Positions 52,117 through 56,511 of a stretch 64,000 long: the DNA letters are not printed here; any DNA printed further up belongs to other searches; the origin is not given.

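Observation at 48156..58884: Glt/Agl-like gliding-motility envelope complex locus with tight translational coupling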

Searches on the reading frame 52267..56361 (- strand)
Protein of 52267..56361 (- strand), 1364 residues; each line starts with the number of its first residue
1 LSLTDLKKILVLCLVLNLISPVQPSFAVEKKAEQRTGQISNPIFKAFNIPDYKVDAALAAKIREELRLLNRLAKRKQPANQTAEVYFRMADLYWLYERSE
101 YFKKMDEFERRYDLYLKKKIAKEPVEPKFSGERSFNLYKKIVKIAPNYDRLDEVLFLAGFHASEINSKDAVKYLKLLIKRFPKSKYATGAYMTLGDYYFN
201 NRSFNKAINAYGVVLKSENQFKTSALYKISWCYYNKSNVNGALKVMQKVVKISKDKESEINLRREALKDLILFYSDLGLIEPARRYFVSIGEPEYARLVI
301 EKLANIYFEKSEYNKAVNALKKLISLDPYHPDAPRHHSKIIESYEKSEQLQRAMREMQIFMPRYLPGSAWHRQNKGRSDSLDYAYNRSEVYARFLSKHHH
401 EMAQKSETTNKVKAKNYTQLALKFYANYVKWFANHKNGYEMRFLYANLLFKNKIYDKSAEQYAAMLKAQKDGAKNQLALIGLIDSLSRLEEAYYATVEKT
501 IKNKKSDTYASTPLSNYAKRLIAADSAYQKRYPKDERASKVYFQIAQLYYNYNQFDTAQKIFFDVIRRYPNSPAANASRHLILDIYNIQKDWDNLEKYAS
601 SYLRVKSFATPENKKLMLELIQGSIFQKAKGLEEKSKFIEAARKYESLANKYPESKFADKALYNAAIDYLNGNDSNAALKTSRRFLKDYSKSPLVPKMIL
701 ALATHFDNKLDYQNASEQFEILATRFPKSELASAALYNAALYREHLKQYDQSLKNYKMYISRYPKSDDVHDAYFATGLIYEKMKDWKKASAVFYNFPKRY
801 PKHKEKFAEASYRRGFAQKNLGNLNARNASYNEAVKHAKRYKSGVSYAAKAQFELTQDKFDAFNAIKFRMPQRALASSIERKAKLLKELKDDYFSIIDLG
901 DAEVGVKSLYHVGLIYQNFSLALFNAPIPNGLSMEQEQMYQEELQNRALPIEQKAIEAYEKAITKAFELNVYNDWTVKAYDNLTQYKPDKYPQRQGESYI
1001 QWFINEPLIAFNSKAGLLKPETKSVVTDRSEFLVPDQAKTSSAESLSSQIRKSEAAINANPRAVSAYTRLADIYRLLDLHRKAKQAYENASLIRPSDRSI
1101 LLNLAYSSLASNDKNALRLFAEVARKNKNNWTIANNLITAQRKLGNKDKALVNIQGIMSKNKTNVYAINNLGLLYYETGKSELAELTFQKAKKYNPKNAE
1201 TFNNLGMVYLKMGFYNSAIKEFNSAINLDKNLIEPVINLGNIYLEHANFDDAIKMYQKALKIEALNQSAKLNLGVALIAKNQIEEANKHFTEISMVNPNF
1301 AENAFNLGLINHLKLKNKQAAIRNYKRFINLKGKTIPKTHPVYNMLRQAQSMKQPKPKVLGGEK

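Call 4: search_protein_families(library=pfam, proteins=[window:52267-56361:-], max_evalue=0.1)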
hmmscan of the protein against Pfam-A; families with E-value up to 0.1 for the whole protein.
window:52267-56361:- (1364 aa): 27 families (the best 25 are shown)
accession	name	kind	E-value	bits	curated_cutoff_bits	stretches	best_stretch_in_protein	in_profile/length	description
PF07719.23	TPR_2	-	4.2e-32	108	27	4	1199-1231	1-33/34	Tetratricopeptide repeat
PF13174.12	TPR_6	-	4.8e-29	99.4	26.3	4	771-802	1-32/33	Tetratricopeptide repeat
PF13432.12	TPR_16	-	1.7e-25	89.5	32.7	2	1238-1286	2-50/65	Tetratricopeptide repeat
PF13181.12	TPR_8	-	8.5e-25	85.2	25.7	5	1199-1231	1-33/34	Tetratricopeptide repeat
PF00515.34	TPR_1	-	3.1e-24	84.2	27.8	5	1238-1262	6-30/34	Tetratricopeptide repeat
PF14559.12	TPR_19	-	1.8e-23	83.1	25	1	1244-1300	2-58/68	Tetratricopeptide repeat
PF13424.12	TPR_12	-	5.2e-20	71.9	30.1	2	1199-1262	3-74/77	Tetratricopeptide repeat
PF13428.12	TPR_14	-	4e-18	64.5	23.5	0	541-575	3-37/44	Tetratricopeptide repeat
PF13414.12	TPR_11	-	5.5e-18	64.8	26.8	4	1172-1213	1-42/42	TPR repeat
PF13176.12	TPR_7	-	2e-11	43.5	27.9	1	1237-1262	3-28/36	Tetratricopeptide repeat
PF13431.12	TPR_17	-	1.3e-08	34.9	24.4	1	1188-1217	2-31/34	Tetratricopeptide repeat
PF13374.12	TPR_10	-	3e-08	33.9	27.5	0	1238-1262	7-31/42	Tetratricopeptide repeat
PF13525.12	YfiO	-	7.9e-08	32.7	25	2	625-693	8-76/203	Outer membrane lipoprotein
PF23914.1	TPR_CcmH_CycH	-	8.9e-08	32.6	42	2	1239-1331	56-150/158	Cytochrome c-type biogenesis protein H TPR domain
PF13371.12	TPR_9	-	4.2e-07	30.3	35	0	1187-1228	17-58/73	Tetratricopeptide repeat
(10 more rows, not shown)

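Call 5: search_protein_families(library=ncbifam, proteins=[window:52267-56361:-], max_evalue=0.1)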
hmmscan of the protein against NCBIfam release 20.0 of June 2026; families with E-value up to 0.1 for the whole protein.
window:52267-56361:- (1364 aa): 29 families (the best 25 are shown)
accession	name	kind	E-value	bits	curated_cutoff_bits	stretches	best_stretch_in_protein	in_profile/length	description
TIGR02795.1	tol_pal_ybgF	equivalog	2.4e-42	144.3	90.1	7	710-805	16-111/119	tol-pal system protein YbgF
TIGR02917.1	PEP_TPR_lipo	equivalog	1.8e-29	102.3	312.2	3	1060-1329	461-730/899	XrtA/PEP-CTERM system TPR-repeat protein PrsT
NF033762.1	social_mot_Tgl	equivalog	4.3e-24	85.2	225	2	1187-1328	53-196/252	social motility TPR repeat lipoprotein Tgl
NF033758.1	gliding_GltE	equivalog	5.2e-24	85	225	1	1038-1355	60-380/411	adventurous gliding motility TPR repeat lipoprotein GltE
TIGR02552.1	LcrH_SycD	equivalog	1.2e-22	80.1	104.8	2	1154-1267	7-120/136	SycD/LcrH family type III secretion system chaperone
TIGR03302.1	OM_YfiO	subfamily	6.8e-22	78.1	81.4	4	707-785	44-122/239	outer membrane protein assembly factor BamD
NF040959.1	MamA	equivalog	4.6e-20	71.9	200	2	1113-1231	53-171/204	magnetosome protein MamA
NF033920.0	C39_PA2778_fam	equivalog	2e-16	60.2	150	3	1141-1228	166-253/255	PA2778 family cysteine peptidase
NF008756.0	PRK11788.1-4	equivalog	1.3e-15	57.4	474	3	135-262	161-288/389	lipopolysaccharide assembly protein LapB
NF008757.0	PRK11788.1-5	equivalog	1.2e-14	54.2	363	1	1199-1337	107-249/388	lipopolysaccharide assembly protein LapB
TIGR02521.1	type_IV_pilW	equivalog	2.3e-14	53.5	154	1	1145-1300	45-202/234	type IV pilus biogenesis/stability protein PilW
NF008068.0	PRK10803.1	equivalog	2.2e-12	47.5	383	4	167-256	159-250/263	cell division protein CpoB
NF008391.2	PRK11189.1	equivalog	9.2e-10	38.5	250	2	1151-1231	47-131/297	lipoprotein NlpI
NF052415.1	T3SS_chap_SctY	equivalog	3e-09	37.3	70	1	1239-1298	12-71/106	type III secretion apparatus assembly chaperone SctY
NF052312.1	T9SS_PorW_SprE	equivalog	9.1e-09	34.5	250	2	64-217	197-357/716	type IX secretion system periplasmic lipoprotein PorW/SprE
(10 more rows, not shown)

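Call 11: find_homologous_proteins(query=window:52267-56361:-, max_evalue=0.00001)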
Query window:52267-56361:- (1364 aa): 170 proteins with E <= 0.00001 among 8000 candidates; the best 120 are listed.
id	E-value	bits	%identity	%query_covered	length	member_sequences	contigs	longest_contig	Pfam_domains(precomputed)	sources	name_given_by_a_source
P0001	0.0e+0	2843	94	100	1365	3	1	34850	PF13431.13,PF23914.2,PF13525.13,PF13414.13,PF13176.13,PF13428.13,PF25064.2,PF13374.13,PF14559.13,PF10516.16,PF13371.13,PF00515.35,PF12895.14,PF13424.13,PF13432.13,PF13181.13,PF14561.13,PF07719.24,PF13174.13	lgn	-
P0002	0.0e+0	1409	49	97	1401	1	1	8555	PF03704.24,PF13431.13,PF23914.2,PF13525.13,PF13414.13,PF13176.13,PF13428.13,PF13374.13,PF14559.13,PF13371.13,PF00515.35,PF12895.14,PF13424.13,PF13432.13,PF13181.13,PF07719.24,PF13174.13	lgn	-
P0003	0.0e+0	1254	45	99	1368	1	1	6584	PF13431.13,PF23914.2,PF13525.13,PF13414.13,PF13176.13,PF13428.13,PF25064.2,PF14559.13,PF13371.13,PF00515.35,PF13424.13,PF13432.13,PF13181.13,PF07719.24,PF13174.13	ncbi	-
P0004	0.0e+0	1195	44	97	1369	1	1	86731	PF25063.1,PF13431.13,PF23914.2,PF13525.13,PF13414.13,PF13176.13,PF13428.13,PF25064.2,PF14559.13,PF13371.13,PF00515.35,PF12895.14,PF13424.13,PF13432.13,PF13181.13,PF07719.24,PF13174.13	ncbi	ncbi:MAG: tetratricopeptide repeat protein [Pseudomonadota bacterium]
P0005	0.0e+0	1107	52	74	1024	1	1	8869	PF14559.13,PF13525.13,PF13371.13,PF13424.13,PF13432.13,PF13428.13,PF07719.24,PF13174.13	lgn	-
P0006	0.0e+0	1096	51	72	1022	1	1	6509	PF14559.13,PF13525.13,PF13371.13,PF00515.35,PF13424.13,PF13432.13,PF13428.13,PF13181.13,PF07719.24,PF13174.13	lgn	-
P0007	0.0e+0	1081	51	72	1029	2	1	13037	PF14559.13,PF13525.13,PF13424.13,PF13432.13,PF13428.13,PF07719.24,PF13174.13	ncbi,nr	ncbi:MAG TPA: tetratricopeptide repeat protein [Bdellovibrionota bacterium]|nr:tetratricopeptide rep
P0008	0.0e+0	1074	51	72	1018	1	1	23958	PF14559.13,PF13525.13,PF00515.35,PF13176.13,PF13432.13,PF13428.13,PF07719.24,PF13174.13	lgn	-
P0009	0.0e+0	1059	51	72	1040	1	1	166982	PF14559.13,PF13525.13,PF13371.13,PF00515.35,PF13432.13,PF13428.13,PF07719.24,PF13174.13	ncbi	-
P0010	0.0e+0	1052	50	73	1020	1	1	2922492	PF13525.13,PF13176.13,PF13428.13,PF25064.2,PF14559.13,PF13371.13,PF00515.35,PF12895.14,PF13424.13,PF13432.13,PF13181.13,PF07719.24,PF13174.13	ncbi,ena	-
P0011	0.0e+0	1015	49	71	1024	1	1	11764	PF14559.13,PF13525.13,PF13371.13,PF00515.35,PF13424.13,PF13432.13,PF13428.13,PF13181.13,PF07719.24,PF13174.13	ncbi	ncbi:MAG: tetratricopeptide repeat protein [Pseudomonadota bacterium]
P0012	6.3e-293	993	48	71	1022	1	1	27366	PF13525.13,PF13176.13,PF13428.13,PF25064.2,PF13374.13,PF14559.13,PF13371.13,PF00515.35,PF13424.13,PF13432.13,PF13181.13,PF07719.24,PF13174.13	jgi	jgi:cellulose synthase operon protein C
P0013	9.9e-281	953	48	71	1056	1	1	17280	PF14559.13,PF13525.13,PF13371.13,PF00515.35,PF13424.13,PF13432.13,PF13428.13,PF13181.13,PF07719.24,PF13174.13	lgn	-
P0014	2.1e-277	942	46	71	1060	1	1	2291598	PF14559.13,PF13525.13,PF13371.13,PF00515.35,PF13424.13,PF13432.13,PF13428.13,PF13181.13,PF07719.24,PF13174.13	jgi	jgi:TolA-binding protein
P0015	1.9e-276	939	46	72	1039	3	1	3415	PF14559.13,PF13525.13,PF13371.13,PF00515.35,PF13424.13,PF13432.13,PF13428.13,PF13181.13,PF07719.24,PF13174.13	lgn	-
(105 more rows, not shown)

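Call 12: find_encoding_contigs(protein=P0001, flank=10000, max_places=3)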
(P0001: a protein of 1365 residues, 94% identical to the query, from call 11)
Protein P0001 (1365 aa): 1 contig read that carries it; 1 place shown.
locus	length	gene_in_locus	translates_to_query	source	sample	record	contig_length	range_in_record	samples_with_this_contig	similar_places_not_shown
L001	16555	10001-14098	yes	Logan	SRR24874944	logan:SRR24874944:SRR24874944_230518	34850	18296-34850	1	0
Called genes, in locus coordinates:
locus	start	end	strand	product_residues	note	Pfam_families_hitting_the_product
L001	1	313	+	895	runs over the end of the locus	PF00675:Peptidase_M16, PF05193:Peptidase_M16_C, PF00675:Peptidase_M16 (weak), PF05193:Peptidase_M16_C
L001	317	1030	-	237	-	PF03740:PdxJ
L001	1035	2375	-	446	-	PF02878:PGM_PMM_I, PF02879:PGM_PMM_II, PF02880:PGM_PMM_III, PF00408:PGM_PMM_IV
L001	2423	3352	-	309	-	PF07949:YbbR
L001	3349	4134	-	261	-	PF19293:CdaA_N, PF02457:DAC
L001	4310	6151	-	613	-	PF06480:FtsH_ext, PF00004:AAA, PF17862:AAA_lid_3, PF01434:Peptidase_M41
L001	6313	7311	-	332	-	PF01171:ATP_bind_3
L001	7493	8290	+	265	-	-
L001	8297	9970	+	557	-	PF13424:TPR_12 (faint), PF07719:TPR_2 (faint), PF13432:TPR_16 (faint), PF12895:ANAPC3 (weak), PF14559:TPR_19 (faint)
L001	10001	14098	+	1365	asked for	PF00515:TPR_1 (faint), PF07719:TPR_2 (faint), PF13174:TPR_6 (faint), PF13181:TPR_8 (faint), PF13414:TPR_11 (weak), PF13424:TPR_12 (weak), PF13414:TPR_11 (weak), PF14559:TPR_19 (weak), +12 more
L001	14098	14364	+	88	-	-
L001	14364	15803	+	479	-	-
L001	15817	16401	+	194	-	-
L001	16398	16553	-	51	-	?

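Call 13: find_encoding_contigs(protein=P0010, flank=10000, max_places=3)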
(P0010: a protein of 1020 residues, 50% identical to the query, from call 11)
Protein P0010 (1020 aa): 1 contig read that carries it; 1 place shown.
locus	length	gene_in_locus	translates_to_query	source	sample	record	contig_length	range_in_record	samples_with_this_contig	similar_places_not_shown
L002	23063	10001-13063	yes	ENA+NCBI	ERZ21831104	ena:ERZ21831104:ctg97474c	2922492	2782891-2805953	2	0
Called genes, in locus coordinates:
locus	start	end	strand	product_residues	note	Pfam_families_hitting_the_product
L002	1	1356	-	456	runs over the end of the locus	PF02878:PGM_PMM_I, PF02879:PGM_PMM_II, PF02880:PGM_PMM_III, PF00408:PGM_PMM_IV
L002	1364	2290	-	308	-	PF07949:YbbR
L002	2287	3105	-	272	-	PF19293:CdaA_N, PF02457:DAC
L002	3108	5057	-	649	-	PF06480:FtsH_ext, PF07728:AAA_5 (faint), PF06068:TIP49 (weak), PF00004:AAA, PF17862:AAA_lid_3, PF01434:Peptidase_M41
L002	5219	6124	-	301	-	PF01171:ATP_bind_3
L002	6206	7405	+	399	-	PF26314:MptA_B_family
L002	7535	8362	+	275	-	-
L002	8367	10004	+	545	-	PF07719:TPR_2 (faint), PF13432:TPR_16 (faint), PF17004:SRP_TPR_like (faint)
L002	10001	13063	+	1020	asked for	PF13424:TPR_12 (faint), PF13432:TPR_16 (faint), PF00515:TPR_1 (faint), PF07719:TPR_2 (faint), PF13174:TPR_6 (faint), PF13181:TPR_8 (faint), PF12895:ANAPC3 (faint), PF13428:TPR_14 (faint), +5 more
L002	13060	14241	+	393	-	-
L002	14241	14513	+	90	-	-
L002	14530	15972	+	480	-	-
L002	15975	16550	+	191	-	-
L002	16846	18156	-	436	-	PF16697:Yop-YscD_cpl, PF00498:FHA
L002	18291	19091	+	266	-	PF01875:Memo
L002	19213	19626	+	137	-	PF01871:AMMECR1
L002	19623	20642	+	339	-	PF13353:Fer4_12 (weak), PF04055:Radical_SAM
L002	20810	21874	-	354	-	PF01011:PQQ (faint), PF13570:Beta-prop_ACSF4, PF25292:Beta-prop_CGLA (faint), PF13360:PQQ_2, PF25293:Beta-prop_EMC1_N (faint), PF13570:Beta-prop_ACSF4 (weak), PF13360:PQQ_2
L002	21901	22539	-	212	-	PF13505:OMP_b-brl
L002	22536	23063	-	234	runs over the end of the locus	PF09976:TPR_21, PF13174:TPR_6 (faint), PF13424:TPR_12 (faint), PF14559:TPR_19 (faint), PF00515:TPR_1 (weak), PF07719:TPR_2 (weak), PF13428:TPR_14 (faint), PF13432:TPR_16 (weak), +1 more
